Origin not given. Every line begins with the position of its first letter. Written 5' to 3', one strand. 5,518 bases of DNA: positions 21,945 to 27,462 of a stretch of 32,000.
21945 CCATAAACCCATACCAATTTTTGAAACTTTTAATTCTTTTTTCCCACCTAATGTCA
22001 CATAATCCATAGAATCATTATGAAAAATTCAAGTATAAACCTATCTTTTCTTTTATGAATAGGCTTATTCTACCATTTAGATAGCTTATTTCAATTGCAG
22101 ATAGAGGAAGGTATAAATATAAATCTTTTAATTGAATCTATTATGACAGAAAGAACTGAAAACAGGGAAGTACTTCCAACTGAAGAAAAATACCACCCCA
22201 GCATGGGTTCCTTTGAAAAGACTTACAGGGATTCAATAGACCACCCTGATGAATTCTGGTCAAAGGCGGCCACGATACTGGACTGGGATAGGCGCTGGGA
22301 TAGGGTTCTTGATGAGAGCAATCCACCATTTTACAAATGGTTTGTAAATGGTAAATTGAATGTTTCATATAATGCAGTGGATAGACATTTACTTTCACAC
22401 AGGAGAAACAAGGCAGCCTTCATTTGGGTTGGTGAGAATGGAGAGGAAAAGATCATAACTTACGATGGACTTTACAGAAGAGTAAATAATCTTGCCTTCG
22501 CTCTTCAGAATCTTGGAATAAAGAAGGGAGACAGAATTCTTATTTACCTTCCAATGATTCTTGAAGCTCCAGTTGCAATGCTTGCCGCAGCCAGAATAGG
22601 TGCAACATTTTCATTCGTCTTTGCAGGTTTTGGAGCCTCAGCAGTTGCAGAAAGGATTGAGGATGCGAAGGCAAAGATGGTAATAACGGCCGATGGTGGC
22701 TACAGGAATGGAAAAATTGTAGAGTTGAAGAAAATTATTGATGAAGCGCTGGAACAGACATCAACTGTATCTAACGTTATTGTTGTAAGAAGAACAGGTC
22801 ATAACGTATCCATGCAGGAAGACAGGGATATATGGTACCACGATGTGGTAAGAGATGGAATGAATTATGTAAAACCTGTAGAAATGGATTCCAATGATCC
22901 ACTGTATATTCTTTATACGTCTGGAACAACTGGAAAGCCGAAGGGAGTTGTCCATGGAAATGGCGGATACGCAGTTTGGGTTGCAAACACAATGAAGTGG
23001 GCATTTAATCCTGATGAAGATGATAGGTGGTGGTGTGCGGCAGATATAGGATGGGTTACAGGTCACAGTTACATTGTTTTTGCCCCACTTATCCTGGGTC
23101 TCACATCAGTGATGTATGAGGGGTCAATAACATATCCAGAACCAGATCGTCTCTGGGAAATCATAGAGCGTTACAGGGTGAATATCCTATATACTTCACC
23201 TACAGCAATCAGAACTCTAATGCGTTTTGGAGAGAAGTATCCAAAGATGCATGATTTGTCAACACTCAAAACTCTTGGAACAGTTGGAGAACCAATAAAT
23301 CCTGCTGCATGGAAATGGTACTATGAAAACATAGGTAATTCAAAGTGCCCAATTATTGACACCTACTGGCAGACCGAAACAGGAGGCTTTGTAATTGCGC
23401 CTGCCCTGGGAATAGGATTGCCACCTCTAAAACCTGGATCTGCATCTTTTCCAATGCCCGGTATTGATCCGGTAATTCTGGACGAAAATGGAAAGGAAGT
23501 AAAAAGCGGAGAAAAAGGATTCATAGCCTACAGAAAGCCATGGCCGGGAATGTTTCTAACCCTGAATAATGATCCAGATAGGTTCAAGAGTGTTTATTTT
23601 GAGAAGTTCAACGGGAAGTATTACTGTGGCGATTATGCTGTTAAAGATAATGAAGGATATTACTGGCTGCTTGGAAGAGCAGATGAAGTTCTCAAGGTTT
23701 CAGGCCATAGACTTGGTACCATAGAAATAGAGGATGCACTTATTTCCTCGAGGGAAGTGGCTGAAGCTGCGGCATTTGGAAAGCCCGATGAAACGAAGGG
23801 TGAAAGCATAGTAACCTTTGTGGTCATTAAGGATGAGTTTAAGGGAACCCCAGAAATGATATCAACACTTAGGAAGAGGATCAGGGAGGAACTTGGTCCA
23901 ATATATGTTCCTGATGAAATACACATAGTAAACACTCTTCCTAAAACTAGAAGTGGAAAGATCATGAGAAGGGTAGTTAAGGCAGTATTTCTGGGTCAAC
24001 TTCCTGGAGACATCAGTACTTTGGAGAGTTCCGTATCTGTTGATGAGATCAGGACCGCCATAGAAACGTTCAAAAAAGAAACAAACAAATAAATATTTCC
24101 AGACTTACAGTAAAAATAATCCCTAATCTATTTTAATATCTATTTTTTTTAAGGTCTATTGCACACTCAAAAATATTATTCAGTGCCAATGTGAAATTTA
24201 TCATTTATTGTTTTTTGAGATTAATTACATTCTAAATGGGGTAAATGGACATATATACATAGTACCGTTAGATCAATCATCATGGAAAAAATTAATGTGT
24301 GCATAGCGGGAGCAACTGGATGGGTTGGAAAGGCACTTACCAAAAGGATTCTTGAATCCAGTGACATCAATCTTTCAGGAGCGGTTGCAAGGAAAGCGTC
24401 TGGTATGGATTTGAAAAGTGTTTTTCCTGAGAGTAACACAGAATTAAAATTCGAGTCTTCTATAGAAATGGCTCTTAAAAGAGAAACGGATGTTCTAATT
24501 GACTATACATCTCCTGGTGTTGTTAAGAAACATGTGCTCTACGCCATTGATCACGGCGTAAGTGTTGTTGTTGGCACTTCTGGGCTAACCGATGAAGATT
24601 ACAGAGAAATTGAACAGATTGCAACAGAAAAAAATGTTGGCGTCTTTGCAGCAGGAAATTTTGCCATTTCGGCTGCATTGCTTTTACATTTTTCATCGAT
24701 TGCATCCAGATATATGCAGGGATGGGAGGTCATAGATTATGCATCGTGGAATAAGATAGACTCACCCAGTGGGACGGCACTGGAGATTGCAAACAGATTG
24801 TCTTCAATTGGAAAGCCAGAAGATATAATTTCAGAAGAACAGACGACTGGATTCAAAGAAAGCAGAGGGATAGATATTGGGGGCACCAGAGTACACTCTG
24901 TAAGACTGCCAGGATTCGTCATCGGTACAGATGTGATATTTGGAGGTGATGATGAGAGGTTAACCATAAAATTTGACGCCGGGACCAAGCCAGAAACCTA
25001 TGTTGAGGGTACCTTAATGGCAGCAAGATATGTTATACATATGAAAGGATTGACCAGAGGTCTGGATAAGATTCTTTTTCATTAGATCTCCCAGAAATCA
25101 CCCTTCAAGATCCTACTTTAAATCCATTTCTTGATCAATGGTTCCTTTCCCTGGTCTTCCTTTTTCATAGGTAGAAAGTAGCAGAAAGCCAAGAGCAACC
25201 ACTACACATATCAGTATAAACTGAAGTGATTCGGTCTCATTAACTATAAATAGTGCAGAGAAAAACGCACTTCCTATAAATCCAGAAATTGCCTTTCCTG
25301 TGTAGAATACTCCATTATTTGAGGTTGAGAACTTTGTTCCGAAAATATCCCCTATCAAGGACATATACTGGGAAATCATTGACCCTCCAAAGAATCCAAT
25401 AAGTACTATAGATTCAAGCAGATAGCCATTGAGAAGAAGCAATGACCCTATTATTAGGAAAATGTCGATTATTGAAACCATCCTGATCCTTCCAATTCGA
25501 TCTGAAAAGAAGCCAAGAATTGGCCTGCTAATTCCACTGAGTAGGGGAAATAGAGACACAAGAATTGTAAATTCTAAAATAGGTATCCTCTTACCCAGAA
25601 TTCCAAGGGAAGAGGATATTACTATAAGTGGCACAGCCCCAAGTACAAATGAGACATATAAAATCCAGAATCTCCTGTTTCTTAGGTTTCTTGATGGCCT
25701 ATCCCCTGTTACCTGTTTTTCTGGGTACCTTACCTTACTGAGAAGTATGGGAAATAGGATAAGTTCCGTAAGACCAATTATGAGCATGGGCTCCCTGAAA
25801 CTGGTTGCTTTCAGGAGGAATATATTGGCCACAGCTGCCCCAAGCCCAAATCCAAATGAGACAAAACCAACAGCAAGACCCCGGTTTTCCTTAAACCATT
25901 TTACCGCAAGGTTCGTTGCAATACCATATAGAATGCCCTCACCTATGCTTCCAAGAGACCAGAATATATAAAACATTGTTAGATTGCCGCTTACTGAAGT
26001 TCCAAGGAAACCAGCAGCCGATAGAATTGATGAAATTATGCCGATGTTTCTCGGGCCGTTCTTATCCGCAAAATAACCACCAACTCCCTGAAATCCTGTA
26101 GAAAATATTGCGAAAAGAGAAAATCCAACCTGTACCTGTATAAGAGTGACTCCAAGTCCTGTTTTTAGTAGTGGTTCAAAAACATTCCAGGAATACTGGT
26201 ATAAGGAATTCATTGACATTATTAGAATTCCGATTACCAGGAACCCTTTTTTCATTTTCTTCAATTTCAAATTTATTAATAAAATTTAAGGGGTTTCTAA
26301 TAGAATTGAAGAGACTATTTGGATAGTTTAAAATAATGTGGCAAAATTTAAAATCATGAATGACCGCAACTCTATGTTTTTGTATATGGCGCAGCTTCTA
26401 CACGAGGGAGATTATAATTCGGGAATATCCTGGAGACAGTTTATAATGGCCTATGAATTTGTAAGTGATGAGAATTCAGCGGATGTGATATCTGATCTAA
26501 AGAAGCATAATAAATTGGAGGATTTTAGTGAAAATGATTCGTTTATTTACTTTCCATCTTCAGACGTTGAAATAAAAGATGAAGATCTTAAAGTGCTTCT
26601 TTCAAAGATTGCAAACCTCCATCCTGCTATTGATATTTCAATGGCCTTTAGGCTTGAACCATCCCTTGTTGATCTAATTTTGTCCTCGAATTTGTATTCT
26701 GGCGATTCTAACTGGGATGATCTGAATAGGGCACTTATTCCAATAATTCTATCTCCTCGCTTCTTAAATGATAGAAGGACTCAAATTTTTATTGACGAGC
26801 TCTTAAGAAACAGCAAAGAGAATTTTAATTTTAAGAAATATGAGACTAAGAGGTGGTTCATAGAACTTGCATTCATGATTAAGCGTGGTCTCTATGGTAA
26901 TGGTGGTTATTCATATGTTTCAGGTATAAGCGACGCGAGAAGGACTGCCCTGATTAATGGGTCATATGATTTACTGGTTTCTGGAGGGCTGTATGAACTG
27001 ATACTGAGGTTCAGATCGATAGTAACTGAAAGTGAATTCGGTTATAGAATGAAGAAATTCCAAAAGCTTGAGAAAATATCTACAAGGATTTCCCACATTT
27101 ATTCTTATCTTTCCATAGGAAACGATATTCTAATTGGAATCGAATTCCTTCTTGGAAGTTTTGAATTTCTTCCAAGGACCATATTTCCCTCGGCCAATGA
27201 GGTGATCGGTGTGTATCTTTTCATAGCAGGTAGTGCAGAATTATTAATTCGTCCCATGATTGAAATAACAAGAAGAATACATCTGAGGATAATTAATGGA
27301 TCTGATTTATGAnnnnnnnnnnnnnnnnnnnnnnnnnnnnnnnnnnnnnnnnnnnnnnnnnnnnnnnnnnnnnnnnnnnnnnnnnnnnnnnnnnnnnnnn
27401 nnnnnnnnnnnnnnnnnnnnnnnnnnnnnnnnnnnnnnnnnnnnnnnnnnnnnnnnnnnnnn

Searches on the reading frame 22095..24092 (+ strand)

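Call 7: search_protein_families(library=pfam, proteins=[window:22095-24092:+], max_evalue=0.001)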
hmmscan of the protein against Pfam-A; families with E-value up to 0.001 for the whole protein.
window:22095-24092:+ (665 aa): 3 families
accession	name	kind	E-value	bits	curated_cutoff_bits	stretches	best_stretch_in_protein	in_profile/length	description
PF00501.34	AMP-binding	-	9.8e-86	288.4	29.9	1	102-483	7-378/384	AMP-binding enzyme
PF13193.12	AMP-binding_C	-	9e-24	84.6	24.5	1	544-622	1-76/76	AMP-binding enzyme C-terminal domain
PF16177.11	ACAS_N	-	8.1e-23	80.4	27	1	41-94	2-55/55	Acetyl-coenzyme A synthetase N-terminus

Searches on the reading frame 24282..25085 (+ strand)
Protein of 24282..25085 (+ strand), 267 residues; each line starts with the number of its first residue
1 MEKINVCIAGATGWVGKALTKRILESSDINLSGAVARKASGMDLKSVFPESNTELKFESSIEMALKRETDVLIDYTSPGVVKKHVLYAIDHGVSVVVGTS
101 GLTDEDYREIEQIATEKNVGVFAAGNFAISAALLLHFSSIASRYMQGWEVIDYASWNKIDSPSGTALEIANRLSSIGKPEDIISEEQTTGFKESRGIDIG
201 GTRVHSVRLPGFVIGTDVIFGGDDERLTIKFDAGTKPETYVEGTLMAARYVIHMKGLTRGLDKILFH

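Call 7: search_protein_families(library=pfam, proteins=[window:24282-25085:+], max_evalue=0.001)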
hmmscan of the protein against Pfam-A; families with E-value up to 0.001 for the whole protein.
window:24282-25085:+ (267 aa): 4 families
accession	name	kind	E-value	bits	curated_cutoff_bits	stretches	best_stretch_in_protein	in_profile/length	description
PF01113.26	DapB_N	-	3.2e-25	89.1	25.6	1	4-127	1-124/124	Dihydrodipicolinate reductase, N-terminus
PF05173.19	DapB_C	-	1.2e-17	64.5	27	1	132-264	3-120/121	Dihydrodipicolinate reductase, C-terminus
PF01118.30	Semialdhyde_dh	-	2.7e-09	37.9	26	1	5-96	1-94/121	Semialdehyde dehydrogenase, NAD binding domain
PF03447.22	NAD_binding_3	-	1.2e-07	32.9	24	1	13-121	3-113/116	Homoserine dehydrogenase, NAD binding domain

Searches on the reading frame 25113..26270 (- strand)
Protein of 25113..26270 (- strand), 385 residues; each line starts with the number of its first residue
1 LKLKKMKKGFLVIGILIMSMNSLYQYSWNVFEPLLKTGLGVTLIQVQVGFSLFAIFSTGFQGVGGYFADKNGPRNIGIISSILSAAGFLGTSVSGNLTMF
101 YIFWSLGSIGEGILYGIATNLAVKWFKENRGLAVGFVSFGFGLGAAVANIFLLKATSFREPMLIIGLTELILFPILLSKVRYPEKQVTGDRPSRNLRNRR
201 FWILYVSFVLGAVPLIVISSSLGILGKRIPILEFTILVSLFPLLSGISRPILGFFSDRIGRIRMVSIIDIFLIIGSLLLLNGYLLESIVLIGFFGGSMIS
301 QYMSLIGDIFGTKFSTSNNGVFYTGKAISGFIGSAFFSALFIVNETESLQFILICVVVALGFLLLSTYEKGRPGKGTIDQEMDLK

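Call 7: search_protein_families(library=pfam, proteins=[window:25113-26270:-], max_evalue=0.001)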
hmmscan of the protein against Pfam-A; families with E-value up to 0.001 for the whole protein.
window:25113-26270:- (385 aa): 1 family
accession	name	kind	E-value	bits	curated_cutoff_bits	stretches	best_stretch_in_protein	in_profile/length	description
PF07690.21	MFS_1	-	8.6e-38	130.6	33.4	2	20-216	7-220/347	Major Facilitator Superfamily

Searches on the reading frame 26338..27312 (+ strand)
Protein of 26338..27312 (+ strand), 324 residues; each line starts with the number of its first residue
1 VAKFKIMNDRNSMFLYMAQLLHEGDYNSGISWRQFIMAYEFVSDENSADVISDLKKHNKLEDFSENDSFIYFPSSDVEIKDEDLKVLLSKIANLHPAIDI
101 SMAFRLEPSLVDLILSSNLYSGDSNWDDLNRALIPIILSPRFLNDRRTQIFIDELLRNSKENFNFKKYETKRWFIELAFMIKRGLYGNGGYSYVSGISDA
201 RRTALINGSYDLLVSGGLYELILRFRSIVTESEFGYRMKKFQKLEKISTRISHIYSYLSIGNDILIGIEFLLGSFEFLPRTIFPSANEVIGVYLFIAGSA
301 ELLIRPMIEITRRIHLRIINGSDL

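Call 7: search_protein_families(library=pfam, proteins=[window:26338-27312:+], max_evalue=0.001)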
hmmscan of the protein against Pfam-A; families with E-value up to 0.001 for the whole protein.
window:26338-27312:+ (324 aa): 1 family
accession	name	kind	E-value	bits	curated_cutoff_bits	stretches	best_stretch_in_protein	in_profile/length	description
PF14145.11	YrhK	-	3.7e-15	55.9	26.1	1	253-314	1-58/58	YrhK-like protein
